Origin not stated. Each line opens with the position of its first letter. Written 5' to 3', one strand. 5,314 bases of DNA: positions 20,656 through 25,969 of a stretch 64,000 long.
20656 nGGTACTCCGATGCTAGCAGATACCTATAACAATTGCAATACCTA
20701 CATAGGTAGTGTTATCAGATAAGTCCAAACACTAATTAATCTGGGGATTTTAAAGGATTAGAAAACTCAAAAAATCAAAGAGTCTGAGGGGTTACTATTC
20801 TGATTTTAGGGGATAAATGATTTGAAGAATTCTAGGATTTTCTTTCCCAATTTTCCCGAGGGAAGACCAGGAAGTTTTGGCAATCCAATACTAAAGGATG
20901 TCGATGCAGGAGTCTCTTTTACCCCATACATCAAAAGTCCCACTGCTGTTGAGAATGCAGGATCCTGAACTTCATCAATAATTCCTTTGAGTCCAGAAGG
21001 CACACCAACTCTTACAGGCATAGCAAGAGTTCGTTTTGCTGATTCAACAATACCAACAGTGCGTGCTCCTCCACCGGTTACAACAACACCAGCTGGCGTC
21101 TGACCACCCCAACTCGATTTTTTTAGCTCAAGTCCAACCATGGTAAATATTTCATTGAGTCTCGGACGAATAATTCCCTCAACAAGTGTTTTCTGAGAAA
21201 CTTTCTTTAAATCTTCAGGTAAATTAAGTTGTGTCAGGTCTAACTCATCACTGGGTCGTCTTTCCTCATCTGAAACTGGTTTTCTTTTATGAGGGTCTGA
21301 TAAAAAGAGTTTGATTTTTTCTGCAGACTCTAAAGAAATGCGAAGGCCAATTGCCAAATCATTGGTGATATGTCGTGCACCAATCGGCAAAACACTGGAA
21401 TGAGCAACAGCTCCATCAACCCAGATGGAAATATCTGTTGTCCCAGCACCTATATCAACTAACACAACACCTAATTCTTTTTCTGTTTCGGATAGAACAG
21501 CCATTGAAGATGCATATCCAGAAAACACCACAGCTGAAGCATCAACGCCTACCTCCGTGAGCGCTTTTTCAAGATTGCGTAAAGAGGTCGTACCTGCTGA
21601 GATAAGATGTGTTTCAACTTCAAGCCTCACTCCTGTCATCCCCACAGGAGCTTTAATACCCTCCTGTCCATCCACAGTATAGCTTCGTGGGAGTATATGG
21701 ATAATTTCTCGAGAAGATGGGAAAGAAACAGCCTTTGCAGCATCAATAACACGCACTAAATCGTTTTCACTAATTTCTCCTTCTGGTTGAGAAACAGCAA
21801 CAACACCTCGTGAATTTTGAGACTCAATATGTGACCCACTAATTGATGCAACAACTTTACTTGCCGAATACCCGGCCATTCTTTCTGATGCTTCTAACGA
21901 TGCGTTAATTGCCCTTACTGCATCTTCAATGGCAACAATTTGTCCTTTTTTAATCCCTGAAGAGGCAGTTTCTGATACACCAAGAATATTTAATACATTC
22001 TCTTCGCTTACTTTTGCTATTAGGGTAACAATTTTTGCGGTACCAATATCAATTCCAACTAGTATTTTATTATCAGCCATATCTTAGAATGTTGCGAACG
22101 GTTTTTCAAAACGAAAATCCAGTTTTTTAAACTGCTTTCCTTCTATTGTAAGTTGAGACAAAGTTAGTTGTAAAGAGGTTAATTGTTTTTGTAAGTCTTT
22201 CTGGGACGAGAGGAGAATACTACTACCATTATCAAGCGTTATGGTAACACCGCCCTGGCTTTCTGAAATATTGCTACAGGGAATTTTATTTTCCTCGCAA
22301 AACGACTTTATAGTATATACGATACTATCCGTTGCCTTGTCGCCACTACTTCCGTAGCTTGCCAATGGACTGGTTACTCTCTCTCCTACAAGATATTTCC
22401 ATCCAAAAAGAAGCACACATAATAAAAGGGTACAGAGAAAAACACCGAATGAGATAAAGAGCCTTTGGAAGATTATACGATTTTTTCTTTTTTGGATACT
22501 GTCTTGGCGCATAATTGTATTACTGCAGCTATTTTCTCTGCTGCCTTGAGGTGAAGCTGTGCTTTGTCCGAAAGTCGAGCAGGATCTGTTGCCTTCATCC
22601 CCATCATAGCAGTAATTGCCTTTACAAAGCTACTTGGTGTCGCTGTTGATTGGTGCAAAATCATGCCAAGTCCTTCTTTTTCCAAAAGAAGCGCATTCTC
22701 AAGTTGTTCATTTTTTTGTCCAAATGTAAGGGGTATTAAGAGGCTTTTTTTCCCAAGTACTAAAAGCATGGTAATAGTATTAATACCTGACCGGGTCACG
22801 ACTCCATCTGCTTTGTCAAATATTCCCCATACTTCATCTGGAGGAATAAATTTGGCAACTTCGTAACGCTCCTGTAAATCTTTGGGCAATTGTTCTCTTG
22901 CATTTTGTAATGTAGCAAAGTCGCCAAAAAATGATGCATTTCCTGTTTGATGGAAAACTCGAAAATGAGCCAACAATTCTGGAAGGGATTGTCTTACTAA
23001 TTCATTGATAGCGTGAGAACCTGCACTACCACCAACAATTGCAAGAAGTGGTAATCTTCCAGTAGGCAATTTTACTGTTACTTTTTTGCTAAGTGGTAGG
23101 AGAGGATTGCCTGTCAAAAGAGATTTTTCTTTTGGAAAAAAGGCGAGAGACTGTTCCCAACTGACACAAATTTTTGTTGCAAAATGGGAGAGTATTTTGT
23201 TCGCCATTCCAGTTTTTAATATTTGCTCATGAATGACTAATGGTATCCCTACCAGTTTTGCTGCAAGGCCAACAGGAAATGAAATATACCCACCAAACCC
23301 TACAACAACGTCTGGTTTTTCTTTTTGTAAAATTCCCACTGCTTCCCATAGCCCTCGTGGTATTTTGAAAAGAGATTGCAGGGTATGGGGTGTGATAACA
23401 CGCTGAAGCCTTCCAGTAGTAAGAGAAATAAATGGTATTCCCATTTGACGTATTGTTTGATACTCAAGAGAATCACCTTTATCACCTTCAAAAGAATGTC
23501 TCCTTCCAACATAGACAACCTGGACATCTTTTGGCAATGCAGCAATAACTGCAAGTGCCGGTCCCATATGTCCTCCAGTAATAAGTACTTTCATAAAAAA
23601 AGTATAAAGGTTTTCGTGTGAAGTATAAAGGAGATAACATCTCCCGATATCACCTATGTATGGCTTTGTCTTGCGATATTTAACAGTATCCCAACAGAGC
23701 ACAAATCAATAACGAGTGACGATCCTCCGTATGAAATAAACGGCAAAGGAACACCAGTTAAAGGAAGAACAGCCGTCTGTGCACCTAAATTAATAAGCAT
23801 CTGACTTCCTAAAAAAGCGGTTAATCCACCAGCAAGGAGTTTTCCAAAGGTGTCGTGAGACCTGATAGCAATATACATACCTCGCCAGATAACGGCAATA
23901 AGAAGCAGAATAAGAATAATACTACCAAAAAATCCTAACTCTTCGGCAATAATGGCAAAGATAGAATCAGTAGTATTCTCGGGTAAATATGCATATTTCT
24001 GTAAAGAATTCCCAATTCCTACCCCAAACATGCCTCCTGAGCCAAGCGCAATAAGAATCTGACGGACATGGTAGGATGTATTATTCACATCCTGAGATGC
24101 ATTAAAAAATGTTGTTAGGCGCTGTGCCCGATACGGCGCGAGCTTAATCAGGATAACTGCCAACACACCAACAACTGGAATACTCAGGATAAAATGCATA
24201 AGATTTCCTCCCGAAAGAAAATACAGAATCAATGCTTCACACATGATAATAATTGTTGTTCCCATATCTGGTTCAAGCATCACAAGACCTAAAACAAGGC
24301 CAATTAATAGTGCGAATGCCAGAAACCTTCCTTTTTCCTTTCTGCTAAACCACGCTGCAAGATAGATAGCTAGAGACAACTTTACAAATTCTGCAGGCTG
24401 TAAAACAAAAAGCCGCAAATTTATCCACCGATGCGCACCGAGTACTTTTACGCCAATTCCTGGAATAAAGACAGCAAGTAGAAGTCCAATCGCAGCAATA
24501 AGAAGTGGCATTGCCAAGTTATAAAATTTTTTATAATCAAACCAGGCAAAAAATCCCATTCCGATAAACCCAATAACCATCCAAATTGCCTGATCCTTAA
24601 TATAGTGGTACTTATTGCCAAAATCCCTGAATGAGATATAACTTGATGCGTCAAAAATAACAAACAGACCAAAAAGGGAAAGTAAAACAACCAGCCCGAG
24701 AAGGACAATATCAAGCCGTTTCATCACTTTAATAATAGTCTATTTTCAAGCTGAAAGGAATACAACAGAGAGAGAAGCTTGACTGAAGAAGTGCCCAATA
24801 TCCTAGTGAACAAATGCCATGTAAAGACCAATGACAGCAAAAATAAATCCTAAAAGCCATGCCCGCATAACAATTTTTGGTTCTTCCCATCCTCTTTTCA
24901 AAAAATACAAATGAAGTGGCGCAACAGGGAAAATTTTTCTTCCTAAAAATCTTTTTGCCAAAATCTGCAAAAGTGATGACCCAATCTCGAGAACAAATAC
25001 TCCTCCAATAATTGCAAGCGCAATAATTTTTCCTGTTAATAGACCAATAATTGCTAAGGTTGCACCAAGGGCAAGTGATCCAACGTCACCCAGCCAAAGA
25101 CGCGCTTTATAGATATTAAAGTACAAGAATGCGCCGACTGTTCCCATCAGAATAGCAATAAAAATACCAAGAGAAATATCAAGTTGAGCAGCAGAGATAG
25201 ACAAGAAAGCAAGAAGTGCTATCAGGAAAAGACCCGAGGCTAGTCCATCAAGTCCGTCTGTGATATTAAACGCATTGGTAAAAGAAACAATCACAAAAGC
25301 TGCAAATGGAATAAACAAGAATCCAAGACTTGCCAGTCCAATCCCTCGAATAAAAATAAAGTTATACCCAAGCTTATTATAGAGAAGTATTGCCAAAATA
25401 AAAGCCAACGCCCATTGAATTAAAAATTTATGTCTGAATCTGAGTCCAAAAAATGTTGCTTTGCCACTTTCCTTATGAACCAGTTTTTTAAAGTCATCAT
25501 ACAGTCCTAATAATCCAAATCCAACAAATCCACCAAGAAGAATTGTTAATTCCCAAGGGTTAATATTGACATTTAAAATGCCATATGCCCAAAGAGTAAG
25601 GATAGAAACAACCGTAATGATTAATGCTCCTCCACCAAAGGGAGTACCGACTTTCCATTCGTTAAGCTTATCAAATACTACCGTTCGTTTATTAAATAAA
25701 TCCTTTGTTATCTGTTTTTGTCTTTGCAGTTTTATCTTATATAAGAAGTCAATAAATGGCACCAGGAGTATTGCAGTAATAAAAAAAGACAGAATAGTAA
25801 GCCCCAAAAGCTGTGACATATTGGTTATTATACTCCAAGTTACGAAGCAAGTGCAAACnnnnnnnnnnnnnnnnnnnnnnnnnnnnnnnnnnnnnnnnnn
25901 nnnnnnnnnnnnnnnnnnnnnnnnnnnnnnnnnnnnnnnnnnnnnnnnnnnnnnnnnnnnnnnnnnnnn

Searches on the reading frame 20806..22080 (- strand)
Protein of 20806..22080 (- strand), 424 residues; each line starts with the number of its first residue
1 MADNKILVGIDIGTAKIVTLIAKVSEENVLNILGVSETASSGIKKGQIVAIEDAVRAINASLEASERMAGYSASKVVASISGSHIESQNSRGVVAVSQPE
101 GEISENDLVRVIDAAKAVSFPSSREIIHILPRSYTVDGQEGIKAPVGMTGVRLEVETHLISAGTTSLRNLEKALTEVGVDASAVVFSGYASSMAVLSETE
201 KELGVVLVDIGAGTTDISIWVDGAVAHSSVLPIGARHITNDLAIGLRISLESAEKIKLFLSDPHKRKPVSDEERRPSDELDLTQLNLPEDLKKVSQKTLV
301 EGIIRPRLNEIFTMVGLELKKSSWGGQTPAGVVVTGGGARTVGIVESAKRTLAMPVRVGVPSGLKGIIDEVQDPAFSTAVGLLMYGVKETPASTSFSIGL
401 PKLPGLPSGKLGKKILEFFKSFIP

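Call 60: search_protein_families(library=pfam, proteins=[window:20806-22080:-], max_evalue=0.001)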
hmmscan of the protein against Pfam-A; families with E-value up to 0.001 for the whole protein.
window:20806-22080:- (424 aa): 5 families
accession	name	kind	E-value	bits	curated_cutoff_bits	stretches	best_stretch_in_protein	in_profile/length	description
PF14450.12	FtsA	-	3.2e-38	131.4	31.8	2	206-381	1-127/127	Cell division protein FtsA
PF02491.25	SHS2_FTSA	-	4.7e-31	107.4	25.4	1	82-160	1-78/79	SHS2 domain inserted in FTSA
PF06723.19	MreB_Mbl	-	4.3e-07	29.5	27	1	168-359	110-304/327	MreB/Mbl protein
PF11104.14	PilM_2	-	4e-06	26.4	27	0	180-258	151-235/340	Type IV pilus assembly protein PilM;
PF06277.17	EutA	-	8e-05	22.1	27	1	186-242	127-182/475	Ethanolamine utilisation protein EutA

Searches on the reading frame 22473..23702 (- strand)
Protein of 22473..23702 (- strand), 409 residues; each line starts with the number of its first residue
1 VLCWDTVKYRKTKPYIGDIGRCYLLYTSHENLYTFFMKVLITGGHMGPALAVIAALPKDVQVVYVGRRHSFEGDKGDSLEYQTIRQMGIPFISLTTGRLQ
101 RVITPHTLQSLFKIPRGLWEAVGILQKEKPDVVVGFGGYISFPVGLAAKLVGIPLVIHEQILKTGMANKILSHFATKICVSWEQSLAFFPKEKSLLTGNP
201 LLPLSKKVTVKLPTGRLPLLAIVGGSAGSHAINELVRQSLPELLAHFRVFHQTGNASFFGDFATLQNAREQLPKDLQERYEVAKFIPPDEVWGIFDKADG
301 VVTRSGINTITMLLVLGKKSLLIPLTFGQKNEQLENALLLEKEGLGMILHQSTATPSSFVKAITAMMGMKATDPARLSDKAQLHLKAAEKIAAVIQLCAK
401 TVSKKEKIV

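Call 60: search_protein_families(library=pfam, proteins=[window:22473-23702:-], max_evalue=0.001)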
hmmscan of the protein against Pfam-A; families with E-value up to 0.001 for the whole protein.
window:22473-23702:- (409 aa): 3 families
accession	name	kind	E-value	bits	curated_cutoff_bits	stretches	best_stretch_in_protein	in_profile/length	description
PF03033.26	Glyco_transf_28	-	3.7e-26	92.3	26.2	1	42-179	8-138/139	Glycosyltransferase family 28 N-terminal domain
PF04101.22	Glyco_tran_28_C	-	5.6e-24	85.5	22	1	220-384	2-155/166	Glycosyltransferase family 28 C-terminal domain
PF13579.12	Glyco_trans_4_4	-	3.3e-06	28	29.7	1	81-165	33-103/158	Glycosyl transferase 4-like domain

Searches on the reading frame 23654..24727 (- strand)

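Call 60: search_protein_families(library=pfam, proteins=[window:23654-24727:-], max_evalue=0.001)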
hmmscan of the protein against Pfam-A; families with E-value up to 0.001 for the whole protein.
window:23654-24727:- (357 aa): 1 family
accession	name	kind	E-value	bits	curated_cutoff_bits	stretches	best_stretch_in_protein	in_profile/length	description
PF01098.24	FTSW_RODA_SPOVE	-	3.9e-97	325.9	26.4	1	10-355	5-354/356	Cell cycle protein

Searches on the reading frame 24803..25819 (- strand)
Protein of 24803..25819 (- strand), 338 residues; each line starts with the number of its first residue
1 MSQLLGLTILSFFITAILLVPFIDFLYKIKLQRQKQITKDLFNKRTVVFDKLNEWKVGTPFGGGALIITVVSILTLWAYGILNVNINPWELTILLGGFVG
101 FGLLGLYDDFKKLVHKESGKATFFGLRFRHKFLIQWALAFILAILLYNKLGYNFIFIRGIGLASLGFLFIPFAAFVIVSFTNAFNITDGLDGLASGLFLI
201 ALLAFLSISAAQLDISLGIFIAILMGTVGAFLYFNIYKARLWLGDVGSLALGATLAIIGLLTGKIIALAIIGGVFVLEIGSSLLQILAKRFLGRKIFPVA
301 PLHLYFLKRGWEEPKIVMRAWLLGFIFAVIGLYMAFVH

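Call 60: search_protein_families(library=pfam, proteins=[window:24803-25819:-], max_evalue=0.001)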
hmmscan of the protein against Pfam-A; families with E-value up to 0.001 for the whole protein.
window:24803-25819:- (338 aa): 1 family
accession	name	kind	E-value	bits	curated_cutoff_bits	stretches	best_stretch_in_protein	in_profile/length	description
PF00953.26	Glycos_transf_4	-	1.7e-29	103.3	27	1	92-261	2-158/160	Glycosyl transferase family 4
